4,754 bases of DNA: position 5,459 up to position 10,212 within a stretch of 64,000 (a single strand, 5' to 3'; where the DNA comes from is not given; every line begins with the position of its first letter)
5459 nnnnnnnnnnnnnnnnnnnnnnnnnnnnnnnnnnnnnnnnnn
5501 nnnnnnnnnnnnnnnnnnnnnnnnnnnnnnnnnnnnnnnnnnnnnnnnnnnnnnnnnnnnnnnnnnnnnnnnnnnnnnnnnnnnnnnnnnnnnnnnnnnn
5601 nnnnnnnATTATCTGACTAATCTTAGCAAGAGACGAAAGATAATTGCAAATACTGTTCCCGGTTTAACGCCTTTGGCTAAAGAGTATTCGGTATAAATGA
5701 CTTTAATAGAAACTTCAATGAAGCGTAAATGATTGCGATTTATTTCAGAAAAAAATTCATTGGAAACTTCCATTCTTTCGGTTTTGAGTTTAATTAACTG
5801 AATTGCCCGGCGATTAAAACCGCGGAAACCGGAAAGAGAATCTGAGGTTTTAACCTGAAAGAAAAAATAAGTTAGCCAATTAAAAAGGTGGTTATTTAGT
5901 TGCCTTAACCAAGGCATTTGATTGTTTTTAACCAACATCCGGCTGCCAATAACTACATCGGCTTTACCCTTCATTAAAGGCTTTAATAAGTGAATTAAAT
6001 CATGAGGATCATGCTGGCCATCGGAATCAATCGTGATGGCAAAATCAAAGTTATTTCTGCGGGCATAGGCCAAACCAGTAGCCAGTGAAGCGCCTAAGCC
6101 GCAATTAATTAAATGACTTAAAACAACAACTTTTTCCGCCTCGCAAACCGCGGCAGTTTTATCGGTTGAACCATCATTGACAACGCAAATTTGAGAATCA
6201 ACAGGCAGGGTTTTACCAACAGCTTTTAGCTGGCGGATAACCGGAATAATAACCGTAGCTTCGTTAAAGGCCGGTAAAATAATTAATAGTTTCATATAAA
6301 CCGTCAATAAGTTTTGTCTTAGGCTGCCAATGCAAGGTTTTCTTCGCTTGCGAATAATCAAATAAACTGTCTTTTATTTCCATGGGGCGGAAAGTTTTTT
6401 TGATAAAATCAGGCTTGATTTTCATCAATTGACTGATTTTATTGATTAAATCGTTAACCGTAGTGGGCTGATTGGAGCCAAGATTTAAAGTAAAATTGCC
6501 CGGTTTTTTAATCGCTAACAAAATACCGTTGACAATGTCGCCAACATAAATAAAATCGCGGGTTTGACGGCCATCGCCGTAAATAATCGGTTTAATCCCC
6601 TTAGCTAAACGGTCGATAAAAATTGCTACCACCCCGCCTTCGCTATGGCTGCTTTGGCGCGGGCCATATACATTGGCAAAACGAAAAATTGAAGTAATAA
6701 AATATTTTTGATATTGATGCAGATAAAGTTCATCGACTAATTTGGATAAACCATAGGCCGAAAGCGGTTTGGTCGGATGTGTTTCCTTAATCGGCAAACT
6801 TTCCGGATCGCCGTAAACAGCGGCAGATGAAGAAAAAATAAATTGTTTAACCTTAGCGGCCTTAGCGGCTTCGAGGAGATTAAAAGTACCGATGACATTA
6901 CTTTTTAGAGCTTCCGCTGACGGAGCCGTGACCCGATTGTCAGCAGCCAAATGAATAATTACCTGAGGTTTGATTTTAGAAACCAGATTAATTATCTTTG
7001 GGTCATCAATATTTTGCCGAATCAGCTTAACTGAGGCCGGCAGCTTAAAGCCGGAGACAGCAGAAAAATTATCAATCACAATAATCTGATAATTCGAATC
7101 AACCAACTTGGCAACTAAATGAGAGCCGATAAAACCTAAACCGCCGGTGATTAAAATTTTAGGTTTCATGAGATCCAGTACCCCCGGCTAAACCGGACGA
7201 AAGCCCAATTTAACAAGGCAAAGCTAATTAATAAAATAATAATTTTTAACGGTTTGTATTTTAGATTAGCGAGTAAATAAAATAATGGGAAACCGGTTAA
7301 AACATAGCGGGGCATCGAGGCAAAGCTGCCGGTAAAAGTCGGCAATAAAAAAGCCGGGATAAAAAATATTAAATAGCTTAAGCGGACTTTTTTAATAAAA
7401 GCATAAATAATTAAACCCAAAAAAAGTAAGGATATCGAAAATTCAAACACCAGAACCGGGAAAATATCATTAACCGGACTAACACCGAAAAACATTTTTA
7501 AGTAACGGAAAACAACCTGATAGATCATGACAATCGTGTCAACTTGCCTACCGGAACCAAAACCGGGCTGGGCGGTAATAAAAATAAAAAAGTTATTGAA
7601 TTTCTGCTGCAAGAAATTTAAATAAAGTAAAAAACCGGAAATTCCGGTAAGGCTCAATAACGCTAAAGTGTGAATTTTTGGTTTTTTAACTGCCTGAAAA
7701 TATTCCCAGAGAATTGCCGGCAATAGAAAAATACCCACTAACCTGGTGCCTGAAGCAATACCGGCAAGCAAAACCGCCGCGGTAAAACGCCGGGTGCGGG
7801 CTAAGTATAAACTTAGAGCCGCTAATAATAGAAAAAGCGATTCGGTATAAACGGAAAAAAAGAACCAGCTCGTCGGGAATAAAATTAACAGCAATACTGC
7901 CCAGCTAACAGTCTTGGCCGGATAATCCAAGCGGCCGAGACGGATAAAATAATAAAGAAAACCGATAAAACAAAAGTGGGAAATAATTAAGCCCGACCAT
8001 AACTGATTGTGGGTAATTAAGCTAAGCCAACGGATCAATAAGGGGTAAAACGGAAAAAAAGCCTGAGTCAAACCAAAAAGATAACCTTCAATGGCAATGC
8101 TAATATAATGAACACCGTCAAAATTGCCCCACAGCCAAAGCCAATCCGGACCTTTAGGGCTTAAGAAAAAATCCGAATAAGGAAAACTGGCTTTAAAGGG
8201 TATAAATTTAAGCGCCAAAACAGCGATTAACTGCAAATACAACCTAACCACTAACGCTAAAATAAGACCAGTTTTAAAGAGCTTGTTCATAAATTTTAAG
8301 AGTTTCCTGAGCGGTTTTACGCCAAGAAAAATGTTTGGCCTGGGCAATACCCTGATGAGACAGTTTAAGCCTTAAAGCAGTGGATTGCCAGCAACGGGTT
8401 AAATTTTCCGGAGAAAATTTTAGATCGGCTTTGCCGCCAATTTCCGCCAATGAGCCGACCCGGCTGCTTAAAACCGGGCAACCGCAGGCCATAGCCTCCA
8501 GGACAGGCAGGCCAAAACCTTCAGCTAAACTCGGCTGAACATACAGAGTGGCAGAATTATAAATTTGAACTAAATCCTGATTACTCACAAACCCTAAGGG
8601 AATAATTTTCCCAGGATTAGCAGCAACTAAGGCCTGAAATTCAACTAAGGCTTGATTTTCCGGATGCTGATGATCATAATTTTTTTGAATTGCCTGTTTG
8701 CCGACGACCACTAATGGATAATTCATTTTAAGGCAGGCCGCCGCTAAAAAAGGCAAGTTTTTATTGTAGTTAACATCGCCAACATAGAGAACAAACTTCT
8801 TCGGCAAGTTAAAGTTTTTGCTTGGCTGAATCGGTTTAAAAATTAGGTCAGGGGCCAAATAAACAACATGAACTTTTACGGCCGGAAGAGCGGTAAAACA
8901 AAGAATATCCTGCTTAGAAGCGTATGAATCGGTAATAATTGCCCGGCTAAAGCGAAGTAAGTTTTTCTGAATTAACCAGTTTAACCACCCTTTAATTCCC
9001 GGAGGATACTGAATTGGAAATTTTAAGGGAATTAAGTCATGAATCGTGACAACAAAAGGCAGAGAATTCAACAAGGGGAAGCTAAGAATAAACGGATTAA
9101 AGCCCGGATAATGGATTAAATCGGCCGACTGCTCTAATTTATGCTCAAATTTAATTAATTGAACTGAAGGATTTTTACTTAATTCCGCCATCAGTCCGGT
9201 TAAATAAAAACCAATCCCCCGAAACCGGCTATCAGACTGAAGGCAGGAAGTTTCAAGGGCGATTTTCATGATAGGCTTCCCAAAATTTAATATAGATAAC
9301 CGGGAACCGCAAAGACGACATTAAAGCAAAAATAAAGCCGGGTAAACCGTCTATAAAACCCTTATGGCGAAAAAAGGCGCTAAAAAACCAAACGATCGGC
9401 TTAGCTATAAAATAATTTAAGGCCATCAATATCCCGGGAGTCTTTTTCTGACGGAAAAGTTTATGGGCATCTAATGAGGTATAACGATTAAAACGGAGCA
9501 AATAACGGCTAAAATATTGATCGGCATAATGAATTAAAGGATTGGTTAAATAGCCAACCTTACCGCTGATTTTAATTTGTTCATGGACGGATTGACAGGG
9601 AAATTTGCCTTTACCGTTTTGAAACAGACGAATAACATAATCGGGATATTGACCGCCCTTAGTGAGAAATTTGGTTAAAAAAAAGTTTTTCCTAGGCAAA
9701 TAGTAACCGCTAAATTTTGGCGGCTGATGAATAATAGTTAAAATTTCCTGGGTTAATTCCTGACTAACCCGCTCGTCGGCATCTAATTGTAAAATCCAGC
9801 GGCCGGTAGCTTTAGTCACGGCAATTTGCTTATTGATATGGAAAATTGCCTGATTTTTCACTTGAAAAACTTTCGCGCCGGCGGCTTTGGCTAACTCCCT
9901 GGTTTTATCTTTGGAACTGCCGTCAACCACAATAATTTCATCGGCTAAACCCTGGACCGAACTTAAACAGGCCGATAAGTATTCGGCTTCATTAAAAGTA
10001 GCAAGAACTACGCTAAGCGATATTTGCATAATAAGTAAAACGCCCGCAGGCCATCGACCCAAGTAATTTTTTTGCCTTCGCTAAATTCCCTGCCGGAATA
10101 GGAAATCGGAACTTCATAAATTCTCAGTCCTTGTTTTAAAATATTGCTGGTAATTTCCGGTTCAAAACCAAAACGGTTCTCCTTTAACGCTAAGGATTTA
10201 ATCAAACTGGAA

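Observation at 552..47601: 47-kb glycosylation super-island dominated by GT-C enzymes but lacking canonical polymerisation and initiation genes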

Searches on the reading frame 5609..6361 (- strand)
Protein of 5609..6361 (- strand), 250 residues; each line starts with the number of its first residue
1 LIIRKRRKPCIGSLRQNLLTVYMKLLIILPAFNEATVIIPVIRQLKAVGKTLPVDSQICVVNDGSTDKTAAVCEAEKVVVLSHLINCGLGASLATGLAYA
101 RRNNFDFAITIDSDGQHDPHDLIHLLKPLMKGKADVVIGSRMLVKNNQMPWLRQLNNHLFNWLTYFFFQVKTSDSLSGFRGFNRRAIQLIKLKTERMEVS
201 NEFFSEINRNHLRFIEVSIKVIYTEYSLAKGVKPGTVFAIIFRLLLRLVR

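Call 4: search_protein_families(library=pfam, proteins=[window:5609-6361:-], max_evalue=0.01)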
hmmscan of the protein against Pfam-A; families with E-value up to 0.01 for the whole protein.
window:5609-6361:- (250 aa): 2 families
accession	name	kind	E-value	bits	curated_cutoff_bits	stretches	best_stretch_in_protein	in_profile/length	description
PF00535.33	Glycos_transf_2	-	9.3e-24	84.7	23.3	1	27-187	2-164/168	Glycosyl transferase family 2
PF13641.12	Glyco_tranf_2_3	-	0.0011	19.4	27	1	26-157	4-137/230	Glycosyltransferase like family 2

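Call 25: search_protein_families(library=ncbifam, proteins=[window:5609-6361:-], max_evalue=0.00001)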
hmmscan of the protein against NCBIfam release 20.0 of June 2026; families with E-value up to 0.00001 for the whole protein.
window:5609-6361:- (250 aa): 9 families
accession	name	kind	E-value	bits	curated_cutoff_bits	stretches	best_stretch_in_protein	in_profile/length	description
NF058614.1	PPMAGASynPpgS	equivalog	3.4e-39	134.6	370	1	26-234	3-209/226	polyprenyl-phospho-N-acetylgalactosaminyl synthase PpgS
TIGR04182.1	glyco_TIGR04182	equivalog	1.1e-27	97.2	325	1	26-220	3-189/293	S-layer glycoprotein N-glycosyltransferase AglJ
NF047588.1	GlcsyltransPgfSStrep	equivalog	1e-13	51.2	500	1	23-206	1-183/308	glycosyltransferase PgfS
NF041391.1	DPhHxTase_Halo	equivalog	1.4e-12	47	375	1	31-205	3-167/213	dolichyl-phosphate hexose transferase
NF007986.1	PRK10714.1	equivalog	3.8e-10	39.3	529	1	24-189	7-171/316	undecaprenyl-phosphate 4-deoxy-4-formamido-L-arabinose transferase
TIGR03937.1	PgaC_IcaA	equivalog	6.1e-08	32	422.3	1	20-131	42-152/407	poly-beta-1,6-N-acetyl-D-glucosamine synthase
TIGR04283.1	glyco_like_mftF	equivalog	3.5e-07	30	182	1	27-164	3-129/221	TIGR04283 family arsenosugar biosynthesis glycosyltransferase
NF041875.1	EPS_EpsD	equivalog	9.5e-07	28.5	370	1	27-153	3-130/325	exopolysaccharide biosynthesis glycosyltransferase EpsD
TIGR03469.1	HpnB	hypoth_equivalog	2.2e-06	26.9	379.25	1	18-154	39-183/386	hopene-associated glycosyltransferase HpnB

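Call 53: search_solved_structures(query=window:5609-6361:-, max_evalue=0.00001)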
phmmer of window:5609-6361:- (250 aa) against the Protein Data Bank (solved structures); distinct sequences matched with E-value up to 0.00001: 5.
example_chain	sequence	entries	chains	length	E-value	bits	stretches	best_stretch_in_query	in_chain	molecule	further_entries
5eke_A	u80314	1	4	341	5.8e-11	45.7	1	23-205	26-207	Uncharacterized glycosyltransferase sll0501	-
5ekp_C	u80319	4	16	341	5.8e-11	45.7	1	23-205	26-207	Uncharacterized glycosyltransferase sll0501 | Glycosyltransferase sll0501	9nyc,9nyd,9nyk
9nye_A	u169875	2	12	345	6e-11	45.6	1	23-205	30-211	Glycosyltransferase sll0501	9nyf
9hwj_A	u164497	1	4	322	3.9e-08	36.4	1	23-165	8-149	Undecaprenyl-phosphate 4-deoxy-4-formamido-L-arabinose transferase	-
5mlz_A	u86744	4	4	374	8.2e-06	28.8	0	16-192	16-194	Dolichol monophosphate mannose synthase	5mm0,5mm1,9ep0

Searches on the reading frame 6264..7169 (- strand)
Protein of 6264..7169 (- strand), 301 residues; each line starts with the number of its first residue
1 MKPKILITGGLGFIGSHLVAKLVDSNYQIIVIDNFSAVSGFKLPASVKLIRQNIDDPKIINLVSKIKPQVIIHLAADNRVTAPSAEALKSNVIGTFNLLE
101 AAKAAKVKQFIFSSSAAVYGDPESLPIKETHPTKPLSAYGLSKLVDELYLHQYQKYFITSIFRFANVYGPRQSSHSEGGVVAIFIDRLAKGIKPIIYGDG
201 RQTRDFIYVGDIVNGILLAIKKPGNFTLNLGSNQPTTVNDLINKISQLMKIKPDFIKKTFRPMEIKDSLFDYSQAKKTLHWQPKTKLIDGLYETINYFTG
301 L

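Call 4: search_protein_families(library=pfam, proteins=[window:6264-7169:-], max_evalue=0.01)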
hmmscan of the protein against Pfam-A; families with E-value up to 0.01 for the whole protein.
window:6264-7169:- (301 aa): 9 families
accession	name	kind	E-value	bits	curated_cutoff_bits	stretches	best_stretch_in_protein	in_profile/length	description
PF01370.27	Epimerase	-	6.4e-54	183.3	20.9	1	5-224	1-229/240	NAD dependent epimerase/dehydratase family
PF16363.11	GDP_Man_Dehyd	-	1.5e-52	179.6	27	1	6-293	1-331/332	GDP-mannose 4,6 dehydratase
PF01073.25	3Beta_HSD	-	1.1e-20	74.2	22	1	6-222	1-231/280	3-beta hydroxysteroid dehydrogenase/isomerase family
PF02719.21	Polysacc_synt_2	-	1.5e-19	70.7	20.2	1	5-254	1-252/293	Polysaccharide biosynthesis protein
PF07993.18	NAD_binding_4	-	2e-18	66.9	20.1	1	60-197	83-239/258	Male sterility protein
PF04321.23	RmlD_sub_bind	-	3.8e-18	66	27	1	4-172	2-156/287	RmlD substrate binding domain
PF13460.12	NAD_binding_10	-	1.3e-08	35.4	27.2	1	9-123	1-107/184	NAD(P)H-binding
PF05368.20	NmrA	-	4.6e-06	26.9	27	1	1-116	1-108/298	NmrA-like family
PF08659.16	KR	-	0.00045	20.6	22.6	0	5-32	3-30/180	KR domain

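Call 58: search_protein_families(library=ncbifam, proteins=[window:6264-7169:-], max_evalue=1e-8)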
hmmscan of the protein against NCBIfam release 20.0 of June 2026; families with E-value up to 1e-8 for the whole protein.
window:6264-7169:- (301 aa): 24 families
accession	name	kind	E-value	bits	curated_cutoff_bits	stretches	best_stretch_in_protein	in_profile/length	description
TIGR01179.1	galE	equivalog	5.8e-47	160.1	262.3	1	4-289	1-315/332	UDP-glucose 4-epimerase GalE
TIGR01181.1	dTDP_gluc_dehyt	equivalog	1.1e-40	139.7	365.1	1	4-299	1-312/321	dTDP-glucose 4,6-dehydratase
TIGR04180.1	EDH_00030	hypoth_equivalog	4.5e-39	134.3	475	1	5-285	1-296/297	NAD-dependent 4,6-dehydratase LegB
TIGR02197.1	heptose_epim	equivalog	3.1e-37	128.4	274.6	1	5-278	1-288/316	ADP-glyceromanno-heptose 6-epimerase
NF007956.0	PRK10675.1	subfamily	1.4e-29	103.3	394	1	4-287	2-318/338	UDP-glucose 4-epimerase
NF011728.1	PRK15181.1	equivalog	7.6e-27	94.2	760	1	4-298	17-337/348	Vi polysaccharide biosynthesis UDP-N-acetylglucosaminuronic acid C-4 epimerase TviC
NF008360.0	PRK11150.1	equivalog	7.5e-21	74.6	452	1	5-278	2-281/310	ADP-glyceromanno-heptose 6-epimerase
NF043036.1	ErythonDh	equivalog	2.3e-19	69.7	325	1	4-155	2-165/321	D-erythronate dehydrogenase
NF007582.0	PRK10217.1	equivalog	5.6e-19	68.5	698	1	4-250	3-271/355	dTDP-glucose 4,6-dehydratase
NF007490.0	PRK10084.1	subfamily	2.9e-18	66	649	1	4-298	2-334/361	dTDP-glucose 4,6-dehydratase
NF047922.1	GDPFucSynFcl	equivalog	1.9e-17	63.7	500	1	2-298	2-301/308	GDP-L-fucose synthase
TIGR03466.1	HpnA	hypoth_equivalog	2.3e-16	59.6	367.65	1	4-146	2-148/327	hopanoid-associated sugar epimerase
TIGR02622.1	CDP_4_6_dhtase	equivalog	2.4e-16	59.8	278.45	1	3-298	5-330/352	CDP-glucose 4,6-dehydratase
TIGR01214.1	rmlD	equivalog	4.3e-16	58.9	224.05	1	4-173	1-156/285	dTDP-4-dehydrorhamnose reductase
TIGR01472.1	gmd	equivalog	2.5e-15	56.5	415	1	55-248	65-267/342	GDP-mannose 4,6-dehydratase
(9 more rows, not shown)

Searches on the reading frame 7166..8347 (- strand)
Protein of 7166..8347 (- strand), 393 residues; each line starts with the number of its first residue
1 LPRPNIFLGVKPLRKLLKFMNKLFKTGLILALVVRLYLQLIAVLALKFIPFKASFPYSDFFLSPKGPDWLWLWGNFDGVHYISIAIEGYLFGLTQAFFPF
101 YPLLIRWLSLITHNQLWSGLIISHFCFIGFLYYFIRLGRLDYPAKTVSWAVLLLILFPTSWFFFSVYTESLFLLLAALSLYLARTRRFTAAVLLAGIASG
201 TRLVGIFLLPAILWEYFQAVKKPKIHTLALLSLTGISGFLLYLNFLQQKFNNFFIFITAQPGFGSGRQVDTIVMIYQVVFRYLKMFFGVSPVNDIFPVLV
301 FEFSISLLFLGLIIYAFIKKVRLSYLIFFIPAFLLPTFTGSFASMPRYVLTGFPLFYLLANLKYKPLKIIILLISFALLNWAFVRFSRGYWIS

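Call 4: search_protein_families(library=pfam, proteins=[window:7166-8347:-], max_evalue=0.01)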
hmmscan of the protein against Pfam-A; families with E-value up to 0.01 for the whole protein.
window:7166-8347:- (393 aa): 1 family
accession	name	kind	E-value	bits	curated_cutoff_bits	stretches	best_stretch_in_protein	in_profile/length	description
PF04188.19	Mannosyl_trans2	-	7.6e-06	26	22.4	1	70-253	55-256/443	Mannosyltransferase (PIG-V)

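Call 13: search_protein_families(library=ncbifam, proteins=[window:7166-8347:-], max_evalue=0.1)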
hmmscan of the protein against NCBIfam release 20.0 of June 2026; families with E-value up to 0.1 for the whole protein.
window:7166-8347:- (393 aa): 0 families

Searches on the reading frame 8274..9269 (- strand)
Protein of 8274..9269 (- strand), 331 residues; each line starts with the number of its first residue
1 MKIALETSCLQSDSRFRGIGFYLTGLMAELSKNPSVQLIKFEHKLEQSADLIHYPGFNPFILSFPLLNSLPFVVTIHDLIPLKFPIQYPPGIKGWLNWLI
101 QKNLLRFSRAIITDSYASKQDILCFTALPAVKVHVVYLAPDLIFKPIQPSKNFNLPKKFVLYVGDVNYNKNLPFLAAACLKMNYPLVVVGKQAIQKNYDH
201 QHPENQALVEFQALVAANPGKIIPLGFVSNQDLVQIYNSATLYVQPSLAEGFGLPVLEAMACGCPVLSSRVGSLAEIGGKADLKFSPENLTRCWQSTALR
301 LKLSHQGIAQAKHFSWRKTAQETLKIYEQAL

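Call 4: search_protein_families(library=pfam, proteins=[window:8274-9269:-], max_evalue=0.01)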
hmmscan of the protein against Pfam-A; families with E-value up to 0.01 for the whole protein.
window:8274-9269:- (331 aa): 6 families
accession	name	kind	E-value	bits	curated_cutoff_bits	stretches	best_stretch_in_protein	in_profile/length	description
PF00534.26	Glycos_transf_1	-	1.4e-22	80.5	26.4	1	148-277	6-130/172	Glycosyl transferases group 1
PF13692.12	Glyco_trans_1_4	-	1.3e-19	71.3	27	1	158-289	2-128/142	Glycosyl transferases group 1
PF13439.12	Glyco_transf_4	-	4.6e-09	37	28.5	1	45-138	71-164/170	Glycosyltransferase Family 4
PF20706.3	GT4-conflict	-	2.5e-08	33.8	26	1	216-277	257-319/385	Family 4 Glycosyltransferase in conflict systems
PF13524.12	Glyco_trans_1_2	-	3.1e-06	27.6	25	1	205-323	27-142/144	Glycosyl transferase-like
PF13579.12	Glyco_trans_4_4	-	5.4e-06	27.3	29.7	1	46-137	69-156/158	Glycosyl transferase 4-like domain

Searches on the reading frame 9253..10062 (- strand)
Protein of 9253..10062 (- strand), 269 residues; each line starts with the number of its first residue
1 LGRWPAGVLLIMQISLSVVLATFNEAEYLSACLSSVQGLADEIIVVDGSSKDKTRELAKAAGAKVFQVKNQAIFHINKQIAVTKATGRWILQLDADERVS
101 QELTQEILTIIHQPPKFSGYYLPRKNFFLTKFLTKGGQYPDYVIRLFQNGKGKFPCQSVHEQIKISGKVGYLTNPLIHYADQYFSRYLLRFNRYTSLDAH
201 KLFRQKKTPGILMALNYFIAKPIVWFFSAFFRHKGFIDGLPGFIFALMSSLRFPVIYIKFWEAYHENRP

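Call 4: search_protein_families(library=pfam, proteins=[window:9253-10062:-], max_evalue=0.01)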
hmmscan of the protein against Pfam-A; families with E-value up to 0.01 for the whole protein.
window:9253-10062:- (269 aa): 2 families
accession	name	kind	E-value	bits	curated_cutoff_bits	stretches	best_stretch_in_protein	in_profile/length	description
PF00535.33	Glycos_transf_2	-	1.3e-17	64.7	23.3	1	17-116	1-108/168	Glycosyl transferase family 2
PF13704.12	Glyco_tranf_2_4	-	3e-06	28.1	27.5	1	24-97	2-82/98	Glycosyl transferase family 2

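Call 25: search_protein_families(library=ncbifam, proteins=[window:9253-10062:-], max_evalue=0.00001)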
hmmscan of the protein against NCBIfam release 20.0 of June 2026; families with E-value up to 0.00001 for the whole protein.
window:9253-10062:- (269 aa): 10 families
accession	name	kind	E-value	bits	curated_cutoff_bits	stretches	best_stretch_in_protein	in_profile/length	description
TIGR04283.1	glyco_like_mftF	equivalog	2e-14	53.8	182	1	16-120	1-106/221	TIGR04283 family arsenosugar biosynthesis glycosyltransferase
NF010496.0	PRK13915.1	equivalog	3.7e-09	36.1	262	1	13-70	30-93/307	glucosyl-3-phosphoglycerate synthase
NF041875.1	EPS_EpsD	equivalog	1.5e-08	34.4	370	1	16-110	1-103/325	exopolysaccharide biosynthesis glycosyltransferase EpsD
TIGR04195.1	S_glycosyl_SunS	equivalog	9.9e-08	31.2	350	1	18-107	61-151/421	SunS family peptide S-glycosyltransferase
TIGR04182.1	glyco_TIGR04182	equivalog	1.6e-07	31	325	1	17-108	3-94/293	S-layer glycoprotein N-glycosyltransferase AglJ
NF007482.0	PRK10073.1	equivalog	4.4e-07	29.2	423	1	15-112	7-111/334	glycosyltransferase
NF047683.1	TeichurnBiosyTuaG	equivalog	1.2e-06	28.3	400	1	13-111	5-111/252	teichuronic acid biosynthesis protein TuaG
NF045692.1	OglycostaseCruG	equivalog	1.5e-06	27.4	600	0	15-109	42-150/386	2'-O-glycosyltransferase CruG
NF041391.1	DPhHxTase_Halo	equivalog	3e-06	26.4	375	1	21-112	2-94/213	dolichyl-phosphate hexose transferase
NF058614.1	PPMAGASynPpgS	equivalog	6.9e-06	25.6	370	1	18-67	4-53/226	polyprenyl-phospho-N-acetylgalactosaminyl synthase PpgS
